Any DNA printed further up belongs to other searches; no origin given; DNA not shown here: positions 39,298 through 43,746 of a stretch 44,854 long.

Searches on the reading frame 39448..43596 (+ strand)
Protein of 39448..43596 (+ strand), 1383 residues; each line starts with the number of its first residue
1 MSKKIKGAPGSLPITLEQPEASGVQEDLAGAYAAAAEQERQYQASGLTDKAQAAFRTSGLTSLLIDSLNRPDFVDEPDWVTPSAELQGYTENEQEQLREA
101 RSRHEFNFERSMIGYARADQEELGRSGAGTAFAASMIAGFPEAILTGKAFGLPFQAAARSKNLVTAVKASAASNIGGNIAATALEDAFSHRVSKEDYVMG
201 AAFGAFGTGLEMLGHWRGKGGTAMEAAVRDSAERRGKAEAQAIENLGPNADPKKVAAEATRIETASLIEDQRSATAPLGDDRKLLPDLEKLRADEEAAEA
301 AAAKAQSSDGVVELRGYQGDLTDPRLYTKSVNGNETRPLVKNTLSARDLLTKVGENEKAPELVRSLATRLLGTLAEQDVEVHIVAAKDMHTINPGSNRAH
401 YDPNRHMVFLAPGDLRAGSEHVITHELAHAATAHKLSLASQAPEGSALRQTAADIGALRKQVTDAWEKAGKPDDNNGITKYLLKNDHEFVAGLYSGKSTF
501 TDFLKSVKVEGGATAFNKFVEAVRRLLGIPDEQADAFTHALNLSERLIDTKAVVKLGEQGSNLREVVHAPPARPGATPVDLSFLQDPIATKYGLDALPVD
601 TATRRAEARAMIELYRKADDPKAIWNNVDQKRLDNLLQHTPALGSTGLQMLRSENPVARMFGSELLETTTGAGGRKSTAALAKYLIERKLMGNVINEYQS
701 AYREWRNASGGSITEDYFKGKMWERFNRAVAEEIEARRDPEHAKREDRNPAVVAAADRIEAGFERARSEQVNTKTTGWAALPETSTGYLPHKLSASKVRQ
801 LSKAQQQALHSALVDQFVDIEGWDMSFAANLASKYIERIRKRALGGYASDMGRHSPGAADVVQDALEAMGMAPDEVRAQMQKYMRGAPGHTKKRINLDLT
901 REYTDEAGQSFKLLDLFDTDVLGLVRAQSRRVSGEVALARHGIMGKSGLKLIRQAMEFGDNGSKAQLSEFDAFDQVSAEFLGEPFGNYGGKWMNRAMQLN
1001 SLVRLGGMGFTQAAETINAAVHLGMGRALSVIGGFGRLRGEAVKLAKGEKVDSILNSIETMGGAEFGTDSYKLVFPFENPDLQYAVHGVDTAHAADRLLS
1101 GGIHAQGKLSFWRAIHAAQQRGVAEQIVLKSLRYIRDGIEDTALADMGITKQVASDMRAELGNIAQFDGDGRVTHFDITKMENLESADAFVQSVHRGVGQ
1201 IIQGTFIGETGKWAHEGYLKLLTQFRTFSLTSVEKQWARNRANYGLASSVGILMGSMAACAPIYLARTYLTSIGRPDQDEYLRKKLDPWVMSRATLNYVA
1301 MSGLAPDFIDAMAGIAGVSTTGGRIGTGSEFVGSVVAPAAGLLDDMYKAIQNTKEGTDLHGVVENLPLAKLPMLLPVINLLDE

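Call 17: search_protein_families(library=phrogs, proteins=[window:39448-43596:+], max_evalue=0.001)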
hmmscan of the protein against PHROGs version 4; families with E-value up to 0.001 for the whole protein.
window:39448-43596:+ (1383 aa): 2 families
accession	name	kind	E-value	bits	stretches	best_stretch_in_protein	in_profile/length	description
phrog_342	-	head and packaging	4.9e-182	608.8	1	21-1382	195-1223/1235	internal virion protein with endolysin domain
phrog_37474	-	unknown function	3.5e-17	61.9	1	861-1322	1546-2016/2087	-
